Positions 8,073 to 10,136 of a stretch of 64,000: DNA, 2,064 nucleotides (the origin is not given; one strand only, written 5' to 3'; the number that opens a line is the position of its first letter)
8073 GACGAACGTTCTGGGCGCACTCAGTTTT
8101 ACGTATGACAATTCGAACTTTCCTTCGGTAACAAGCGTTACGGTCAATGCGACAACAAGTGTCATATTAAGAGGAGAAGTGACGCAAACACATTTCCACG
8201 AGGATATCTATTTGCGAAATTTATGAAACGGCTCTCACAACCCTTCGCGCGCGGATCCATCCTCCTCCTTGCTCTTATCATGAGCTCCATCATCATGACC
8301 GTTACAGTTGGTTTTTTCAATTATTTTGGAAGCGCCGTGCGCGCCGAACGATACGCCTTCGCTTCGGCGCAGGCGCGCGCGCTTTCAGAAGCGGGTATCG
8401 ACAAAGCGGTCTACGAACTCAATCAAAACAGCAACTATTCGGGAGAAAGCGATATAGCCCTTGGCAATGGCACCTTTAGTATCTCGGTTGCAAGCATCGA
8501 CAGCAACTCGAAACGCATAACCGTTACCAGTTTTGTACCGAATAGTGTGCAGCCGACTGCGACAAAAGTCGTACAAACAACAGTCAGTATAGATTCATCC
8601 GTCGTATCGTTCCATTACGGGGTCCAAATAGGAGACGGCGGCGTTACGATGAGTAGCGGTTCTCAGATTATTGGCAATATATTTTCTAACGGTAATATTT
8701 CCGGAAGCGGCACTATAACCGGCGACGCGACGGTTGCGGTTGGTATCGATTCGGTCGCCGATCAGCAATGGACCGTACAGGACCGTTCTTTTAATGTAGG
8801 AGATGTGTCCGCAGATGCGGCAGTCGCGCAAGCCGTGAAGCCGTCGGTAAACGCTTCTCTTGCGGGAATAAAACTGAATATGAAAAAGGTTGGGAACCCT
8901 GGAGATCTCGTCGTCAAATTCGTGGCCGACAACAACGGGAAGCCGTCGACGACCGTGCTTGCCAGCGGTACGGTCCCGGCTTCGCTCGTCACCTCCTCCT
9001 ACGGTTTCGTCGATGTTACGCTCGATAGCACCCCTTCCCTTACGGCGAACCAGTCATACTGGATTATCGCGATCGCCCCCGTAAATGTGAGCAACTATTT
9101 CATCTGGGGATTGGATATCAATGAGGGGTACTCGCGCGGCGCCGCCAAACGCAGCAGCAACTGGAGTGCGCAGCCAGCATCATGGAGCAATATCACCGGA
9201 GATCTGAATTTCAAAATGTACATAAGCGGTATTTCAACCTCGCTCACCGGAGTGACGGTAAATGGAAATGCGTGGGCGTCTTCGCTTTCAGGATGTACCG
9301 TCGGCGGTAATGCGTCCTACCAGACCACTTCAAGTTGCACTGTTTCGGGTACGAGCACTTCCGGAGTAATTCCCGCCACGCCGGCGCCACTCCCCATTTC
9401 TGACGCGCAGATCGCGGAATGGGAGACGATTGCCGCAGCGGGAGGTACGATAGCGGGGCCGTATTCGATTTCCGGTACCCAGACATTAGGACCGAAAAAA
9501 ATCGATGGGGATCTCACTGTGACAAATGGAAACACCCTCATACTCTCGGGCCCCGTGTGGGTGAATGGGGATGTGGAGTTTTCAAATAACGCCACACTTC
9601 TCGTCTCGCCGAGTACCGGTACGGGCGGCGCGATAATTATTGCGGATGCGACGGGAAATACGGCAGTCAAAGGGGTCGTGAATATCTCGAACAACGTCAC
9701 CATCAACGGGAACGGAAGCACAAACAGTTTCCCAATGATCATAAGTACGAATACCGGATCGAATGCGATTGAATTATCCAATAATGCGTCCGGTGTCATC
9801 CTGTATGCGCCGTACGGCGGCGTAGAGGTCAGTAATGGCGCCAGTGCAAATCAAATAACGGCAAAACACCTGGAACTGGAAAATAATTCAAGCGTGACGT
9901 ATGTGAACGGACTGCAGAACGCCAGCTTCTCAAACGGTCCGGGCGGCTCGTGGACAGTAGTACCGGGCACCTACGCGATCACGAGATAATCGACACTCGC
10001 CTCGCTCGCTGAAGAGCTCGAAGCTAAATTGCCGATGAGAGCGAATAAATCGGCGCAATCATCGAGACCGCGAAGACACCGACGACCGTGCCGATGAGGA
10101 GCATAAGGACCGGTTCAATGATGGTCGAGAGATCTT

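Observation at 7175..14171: Type IV pilus locus split by a TA pair, a DUF4143-ATPase gene remnant and IR-rich AT-rich spacer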

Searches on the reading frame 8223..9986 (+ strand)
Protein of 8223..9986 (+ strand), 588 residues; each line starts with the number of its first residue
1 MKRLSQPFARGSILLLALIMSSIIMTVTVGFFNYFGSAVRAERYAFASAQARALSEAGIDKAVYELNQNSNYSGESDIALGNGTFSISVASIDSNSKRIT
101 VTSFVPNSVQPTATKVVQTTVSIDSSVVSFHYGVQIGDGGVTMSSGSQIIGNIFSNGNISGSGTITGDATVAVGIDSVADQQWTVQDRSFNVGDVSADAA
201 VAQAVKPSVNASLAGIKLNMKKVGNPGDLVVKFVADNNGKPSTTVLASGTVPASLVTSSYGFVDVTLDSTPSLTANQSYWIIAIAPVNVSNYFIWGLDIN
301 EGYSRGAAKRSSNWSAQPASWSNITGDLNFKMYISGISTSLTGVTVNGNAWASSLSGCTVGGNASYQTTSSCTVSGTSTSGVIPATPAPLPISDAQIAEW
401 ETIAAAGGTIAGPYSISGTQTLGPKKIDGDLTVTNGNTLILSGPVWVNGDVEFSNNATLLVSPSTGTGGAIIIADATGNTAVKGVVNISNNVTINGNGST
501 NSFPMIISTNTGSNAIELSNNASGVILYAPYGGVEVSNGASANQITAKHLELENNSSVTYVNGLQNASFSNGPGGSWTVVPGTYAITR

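Call 6: search_protein_families(library=pfam, proteins=[window:8223-9986:+], max_evalue=1)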
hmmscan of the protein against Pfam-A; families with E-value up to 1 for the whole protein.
window:8223-9986:+ (588 aa): 1 family
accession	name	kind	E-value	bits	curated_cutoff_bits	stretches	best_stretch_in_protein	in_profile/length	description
PF17231.7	DUF5305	-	0.45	10.4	29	1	67-114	68-115/217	Family of unknown function (DUF5305)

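Call 12: find_homologous_proteins(query=window:8223-9986:+, max_evalue=0.001)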
Query window:8223-9986:+ (588 aa): 411 proteins with E <= 0.001 among 8000 candidates; the best 120 are listed.
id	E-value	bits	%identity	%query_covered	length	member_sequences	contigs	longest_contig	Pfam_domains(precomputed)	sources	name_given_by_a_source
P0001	0.0e+0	1241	100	100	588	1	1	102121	-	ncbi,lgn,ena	-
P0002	9.3e-279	944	75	100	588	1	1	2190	-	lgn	-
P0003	5.9e-275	931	74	98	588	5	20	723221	-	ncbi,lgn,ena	-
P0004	6.6e-275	931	73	100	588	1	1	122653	-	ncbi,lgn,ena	-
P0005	1.6e-274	930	73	100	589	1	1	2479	-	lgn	-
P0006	4.0e-274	929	74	100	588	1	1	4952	-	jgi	jgi:hypothetical protein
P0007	1.6e-272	923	75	100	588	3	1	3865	-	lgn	-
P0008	4.3e-272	922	73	100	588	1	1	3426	-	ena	-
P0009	5.5e-271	918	73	100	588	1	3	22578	-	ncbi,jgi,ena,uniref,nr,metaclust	ncbi:hypothetical protein A2118_02250 [Candidatus Kaiserbacteria bacterium GWA2_50_9]|uniref:Unchara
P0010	2.4e-269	913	73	100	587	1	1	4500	-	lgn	-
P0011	8.5e-269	911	72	100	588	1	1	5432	-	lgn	-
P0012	6.4e-268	908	74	97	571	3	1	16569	-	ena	-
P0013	1.8e-267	907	73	100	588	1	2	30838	-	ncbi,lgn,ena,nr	ncbi:MAG: Uncharacterized protein G01um101449_274 [Parcubacteria group bacterium Gr01-1014_49]|nr:MA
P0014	3.2e-266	902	73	99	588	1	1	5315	-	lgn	-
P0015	3.3e-266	902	72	99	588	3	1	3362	-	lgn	-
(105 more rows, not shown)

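Call 14: search_protein_families(library=ncbifam, proteins=[window:8223-9986:+], max_evalue=0.1)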
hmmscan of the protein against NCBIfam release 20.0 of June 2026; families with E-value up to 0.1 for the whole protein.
window:8223-9986:+ (588 aa): 1 family
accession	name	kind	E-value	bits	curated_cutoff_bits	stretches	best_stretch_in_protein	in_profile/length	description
NF037980.1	T2SS_GspK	equivalog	0.0012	18.5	130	1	10-73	2-65/307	type II secretion system minor pseudopilin GspK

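Call 15: find_related_loci(query=A1, collection=genome_contigs, flank=10000)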
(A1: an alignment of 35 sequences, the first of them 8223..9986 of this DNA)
Query A1 (588 aa) in genome_contigs; peptide patterns used: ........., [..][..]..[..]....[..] (x = any residue, [..] = any of these).
95 stretches matched a pattern; 76 encode a relative of the query (tblastn E <= 1e-3); 75 distinct loci.
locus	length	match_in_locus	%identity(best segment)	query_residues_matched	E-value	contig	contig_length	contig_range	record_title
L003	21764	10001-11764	73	1-588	0e+0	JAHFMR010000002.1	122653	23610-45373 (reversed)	MAG: bacterium isolate nzgw461 NODE_83_length_122654_cov_4.784368, whole genome shotgun sequence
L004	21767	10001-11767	71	1-588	0e+0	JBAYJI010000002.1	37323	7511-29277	MAG: Candidatus Paceibacterota bacterium isolate SO_2016_GW1_52 scaffold02046_OW334_2016, whole genome shotgun sequence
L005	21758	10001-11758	74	2-588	0e+0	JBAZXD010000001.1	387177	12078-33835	MAG: Candidatus Paceibacterota bacterium isolate SO_2017_GW1_48 NODE_180_length_387177_cov_1.739612_OW334_2017, whole ge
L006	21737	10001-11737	74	10-588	0e+0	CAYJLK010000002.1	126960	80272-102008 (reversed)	MAG TPA_asm: uncultured Candidatus Saccharibacteria bacterium isolate ERP124720_co1_118 genome assembly, contig: NODE_18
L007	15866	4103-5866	70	1-588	0e+0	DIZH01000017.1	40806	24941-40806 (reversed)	MAG TPA_asm: Patescibacteria group bacterium UBA6033 UBA6033_contig_2690, whole genome shotgun sequence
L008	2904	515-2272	68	2-586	0e+0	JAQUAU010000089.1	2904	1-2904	MAG: Candidatus Paceibacterota bacterium isolate STC_91 NODE_127658_length_2904_cov_2.618293_Sandtown_C, whole genome sh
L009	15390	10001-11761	68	1-587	0e+0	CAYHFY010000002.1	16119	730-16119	MAG TPA_asm: uncultured Candidatus Saccharibacteria bacterium isolate ERP119705_co10_170 genome assembly, contig: NODE_3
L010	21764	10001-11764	69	1-588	0e+0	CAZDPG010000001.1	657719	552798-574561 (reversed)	MAG TPA_asm: uncultured Candidatus Saccharibacteria bacterium isolate SRP062349_co2_30 genome assembly, contig: NODE_5_l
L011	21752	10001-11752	63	4-588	0e+0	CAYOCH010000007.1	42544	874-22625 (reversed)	MAG TPA_asm: uncultured Candidatus Saccharibacteria bacterium isolate SRP093762_co1_108 genome assembly, contig: NODE_56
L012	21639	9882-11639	57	1-588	0e+0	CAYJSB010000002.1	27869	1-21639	MAG TPA_asm: uncultured Candidatus Saccharibacteria bacterium isolate ERP125453_co1_310 genome assembly, contig: NODE_14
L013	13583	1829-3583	56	1-588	0e+0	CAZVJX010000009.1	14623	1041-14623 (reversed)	MAG TPA_asm: uncultured Candidatus Saccharibacteria bacterium isolate SRP193066_co1_81 genome assembly, contig: NODE_384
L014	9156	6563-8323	71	1-587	0e+0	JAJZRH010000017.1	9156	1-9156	MAG: bacterium isolate SKS1.bin80 NODE_13320_length_9156_cov_1.416104, whole genome shotgun sequence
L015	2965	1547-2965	69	1-473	0e+0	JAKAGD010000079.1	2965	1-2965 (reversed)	MAG: bacterium isolate WY2.bin144 NODE_78569_length_2965_cov_1.305849, whole genome shotgun sequence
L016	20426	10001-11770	56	1-588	0e+0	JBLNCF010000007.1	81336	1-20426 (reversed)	MAG: Bacillota bacterium isolate MAG132 PRJNA950955_bin39_renamed_6, whole genome shotgun sequence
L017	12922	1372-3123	52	1-588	0e+0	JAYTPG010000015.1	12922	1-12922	MAG: Candidatus Kaiserbacteria bacterium isolate GFS_4339 GFS_4339_14, whole genome shotgun sequence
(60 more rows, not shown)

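Call 25: search_protein_families(library=pfam, proteins=[L009:13412-14536:+, L009:14758-15057:+, L009:15064-15327:+, L009:12988-13275:+, L004:13154-14236:-, L004:14136-14654:-, L010:13080-13940:-, L010:13948-14397:-, L011:13046-13522:-], max_evalue=0.01)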
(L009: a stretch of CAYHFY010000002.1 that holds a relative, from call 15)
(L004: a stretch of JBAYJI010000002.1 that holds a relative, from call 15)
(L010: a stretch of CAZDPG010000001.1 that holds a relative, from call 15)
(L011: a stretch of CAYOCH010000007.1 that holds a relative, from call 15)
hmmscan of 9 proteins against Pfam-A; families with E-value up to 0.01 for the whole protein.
L009:13412-14536:+ (375 aa): 6 families
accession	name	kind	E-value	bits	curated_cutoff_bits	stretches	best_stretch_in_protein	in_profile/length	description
PF13635.12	DUF4143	-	3.4e-44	150.8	28.1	1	185-340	2-159/160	Domain of unknown function (DUF4143)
PF13173.12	AAA_14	-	1.4e-25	90.2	27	1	17-139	3-128/129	AAA domain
PF01637.24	ATPase_2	-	0.00016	22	33.2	1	15-37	19-41/225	ATPase domain predominantly from Archaea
PF22979.2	HTH_69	-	0.0011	19.2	27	0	212-248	25-61/69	Winged helix-turn-helix domain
PF08477.19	Roc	-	0.002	18.8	27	1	19-59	2-42/119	Ras of Complex, Roc, domain of DAPkinase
PF13401.12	AAA_22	-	0.0028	18.4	27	0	17-42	6-31/130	AAA domain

L009:14758-15057:+ (100 aa): 1 family
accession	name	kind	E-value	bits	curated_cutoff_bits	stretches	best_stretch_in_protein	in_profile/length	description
PF04221.18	RelB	-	3.8e-12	46.4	22.4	1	19-94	2-80/82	RelB antitoxin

L009:15064-15327:+ (88 aa): 2 families
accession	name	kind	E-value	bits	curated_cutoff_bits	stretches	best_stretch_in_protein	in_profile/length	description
PF15738.11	YafQ_toxin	-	3.2e-29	101.5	30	1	6-88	5-87/88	Bacterial toxin of type II toxin-antitoxin system, YafQ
PF05016.21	ParE_toxin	-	4e-05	24.5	23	1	7-87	4-88/89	ParE toxin of type II toxin-antitoxin system, parDE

L009:12988-13275:+ (96 aa): 0 families

L004:13154-14236:- (361 aa): 0 families

L004:14136-14654:- (173 aa): 0 families

L010:13080-13940:- (287 aa): 0 families

L010:13948-14397:- (150 aa): 0 families

L011:13046-13522:- (159 aa): 0 families

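Call 26: search_protein_families(library=padloc, proteins=[L009:13412-14536:+], max_evalue=0.1)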
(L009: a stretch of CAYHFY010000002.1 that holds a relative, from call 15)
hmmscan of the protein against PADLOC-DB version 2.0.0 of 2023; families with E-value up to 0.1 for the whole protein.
L009:13412-14536:+ (375 aa): 13 families
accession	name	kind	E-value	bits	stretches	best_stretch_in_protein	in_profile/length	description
PDLC04789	PDC-S01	-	2.2e-131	436.3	1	6-371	7-373/375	-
PDLC04790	PDC-S01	-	9.3e-70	233.4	1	7-346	18-373/422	-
PDLC04787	PDC-S01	-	6.3e-49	164.9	1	8-332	19-349/412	-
PDLC04791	PDC-S01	-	4.8e-35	119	1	18-366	21-379/395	-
PDLC04788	PDC-S01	-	1.6e-16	58.3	1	145-347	175-389/448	-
PDLC04786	PDC-S01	-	2.5e-14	50.9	2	145-351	182-397/439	-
PDLC04140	mad8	-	2e-05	22.2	1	9-239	20-148/314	mads_8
PDLC04792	PDC-S01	-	2.5e-05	21.1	1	284-346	333-390/452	-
PDLC04984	PDC-S27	-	0.016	12.1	1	17-41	24-48/474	-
PDLC01857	CARF3--CARF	-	0.02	12.6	1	209-252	139-182/201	-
PDLC01848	CARF3--CARF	-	0.023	12.3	1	200-264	138-192/197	-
PDLC01434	CasR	-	0.025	12.4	1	208-259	137-184/191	"CAS-I,CAS-II,CAS-III,CAS-IV,CAS-V,CAS-VI; associated_signaling"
PDLC01866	CARF3--CARF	-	0.029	12.4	1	193-245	135-185/207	-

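Call 47: predict_structure(alignment_id=A1)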
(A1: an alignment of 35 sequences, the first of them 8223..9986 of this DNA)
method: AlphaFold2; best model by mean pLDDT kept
length: 588 residues; sequences in the alignment: 35
mean_pLDDT: 84.0   pTM: 0.70
mean pLDDT of the five models: 84.0, 82.8, 81.9, 80.6, 76.6
residues with pLDDT >= 90: 236; 70-90: 283; 50-70: 42; < 50: 27
segments of 3 or more residues with pLDDT < 50: 1-5, 125-131, 562-575
pLDDT, mean of each block of 10 residues (from residue 1): 46 76 83 77 82 87 73 83 87 74 73 81 49 78 93 90 91 85 91 75 93 91 84 91 87 82 86 93 84 91 89 77 92 86 93 94 89 91 79 80 93 95 95 96 95 96 80 91 94 84 87 93 86 93 90 88 45 56 74
secondary structure, 60 per line:
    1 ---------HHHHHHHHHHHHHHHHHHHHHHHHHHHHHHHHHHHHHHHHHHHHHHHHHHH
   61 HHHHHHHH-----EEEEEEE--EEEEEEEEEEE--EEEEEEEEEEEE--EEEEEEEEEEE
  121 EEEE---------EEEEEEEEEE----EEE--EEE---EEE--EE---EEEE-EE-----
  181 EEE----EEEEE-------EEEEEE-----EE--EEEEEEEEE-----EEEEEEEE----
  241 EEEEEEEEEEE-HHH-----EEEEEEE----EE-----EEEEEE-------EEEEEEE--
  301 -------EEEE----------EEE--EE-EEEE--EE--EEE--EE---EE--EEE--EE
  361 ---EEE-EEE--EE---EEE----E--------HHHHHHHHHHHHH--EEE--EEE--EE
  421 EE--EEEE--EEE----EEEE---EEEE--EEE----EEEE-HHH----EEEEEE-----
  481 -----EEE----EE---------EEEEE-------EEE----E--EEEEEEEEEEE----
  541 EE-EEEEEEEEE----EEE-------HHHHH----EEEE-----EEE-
elements in order: H10-68 E74-80 E83-93 E96-107 E110-124 E134-143 E148-150 E153-155 E159-161 E169-172 E181-183 E188-192 E200-205 E215-223 E229-236 E241-251 E261-267 E279-284 E292-298 E308-311 E322-324 E330-333 E340-342 E354-356 E364-366 E368-370 E378-380 H394-406 E409-411 E414-416 E419-422 E425-428 E431-433 E438-441 E445-448 E451-453 E458-461 E470-475 E486-488 E504-508 E516-518 E526-536 E544-552 E557-559 H567-571 E576-579 E585-587

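Call 54: fold_search(model_id=the predicted structure, library=pdb)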
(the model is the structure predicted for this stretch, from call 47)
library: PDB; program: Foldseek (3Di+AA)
matches with E <= 10: 462; with E <= 0.001: 5
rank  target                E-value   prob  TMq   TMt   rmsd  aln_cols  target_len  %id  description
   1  9euj_G                1.6e-06  1.00  0.25  0.18   3.4       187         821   19  Cryo-EM structure of Staphylococcus aureus bacteriophage phi812 baseplate in the post-contraction state - sheath initi (released 2025-04-09)
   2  9eui_Q                5.4e-06  1.00  0.24  0.16   4.1       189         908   19  Cryo-EM structure of Staphylococcus aureus bacteriophage phi812 baseplate in the post-contraction state - complete (released 2025-04-09)
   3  9euf_0                3.4e-05  1.00  0.20  0.11   3.8       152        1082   20  Cryo-EM structure of Staphylococcus aureus bacteriophage phi812 baseplate in the pre-contraction state - complete (released 2025-04-09)
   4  8zdp_v                7.8e-04  1.00  0.18  0.14  10.9       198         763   11  Cryo-EM structure of Mycobacteriophage Douge Central fiber (gp20) (released 2025-06-25)
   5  8zdq_v                7.8e-04  1.00  0.18  0.13  10.9       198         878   11  Cryo-EM structure of Mycobacteriophage Douge complete baseplate (gp13, gp17, gp23, gp16, gp18 and gp20) (released 2025-06-25)
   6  8h2i_bG               1.1e-03  1.00  0.17  0.20  15.1       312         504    7  Near-atomic structure of five-fold averaged PBCV-1 capsid (released 2022-11-16)
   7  4ru4_B                2.7e-03  0.14  0.09  0.09  21.5       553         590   11  Crystal structure of the tailspike protein gp49 from Pseudomonas phage LKA1 (released 2015-11-18)
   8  4ru4_A                2.7e-03  0.10  0.07  0.07  21.9       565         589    9  Crystal structure of the tailspike protein gp49 from Pseudomonas phage LKA1 (released 2015-11-18)
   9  4jdo_D                7.9e-03  0.93  0.13  0.30  13.5       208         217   11  Secreted chlamydial protein pgp3, coiled-coil deletion (released 2013-06-05)
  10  4ru5_C                1.0e-02  0.08  0.08  0.08  20.5       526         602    9  Crystal Structure of the Pseudomonas phage phi297 tailspike gp61 (released 2015-11-18)
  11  4jdo_H                1.1e-02  0.87  0.13  0.29  14.0       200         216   11  Secreted chlamydial protein pgp3, coiled-coil deletion (released 2013-06-05)
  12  4jdo_A                1.3e-02  0.94  0.11  0.27  15.7       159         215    8  Secreted chlamydial protein pgp3, coiled-coil deletion (released 2013-06-05)
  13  4d59_A                1.3e-02  1.00  0.19  0.26   5.5       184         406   15  Clostridial Cysteine protease Cwp84 C116A after propeptide cleavage (released 2015-03-04)
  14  4jdm_B                1.4e-02  0.91  0.11  0.22  14.7       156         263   12  Secreted Chlamydial Protein PGP3, full-length (released 2013-06-05)
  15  8ke9_A                1.4e-02  0.80  0.11  0.23  12.9       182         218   10  The CBD domain of cyanophage A-1(L) short tail fiber (released 2024-04-10)
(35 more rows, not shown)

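Call 67: search_protein_families(library=pfam, alignment_id=A1, max_evalue=0.01)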
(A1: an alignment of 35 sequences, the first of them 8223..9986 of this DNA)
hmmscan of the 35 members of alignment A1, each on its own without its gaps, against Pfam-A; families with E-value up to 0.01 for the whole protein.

A. member 1, window:8223-9986:+ (588 aa): 0 families

B. families by the number of members that match (of 35 scanned): 4 families
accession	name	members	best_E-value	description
PF23981.1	DUF7305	8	8.3e-06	Domain of unknown function (DUF7305)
PF14341.11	PilX_N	3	0.0048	PilX N-terminal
PF18886.6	DUF5649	1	0.0032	Repeats of unknown function (DUF5649)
PF04519.19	Bactofilin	1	0.0052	Polymer-forming cytoskeletal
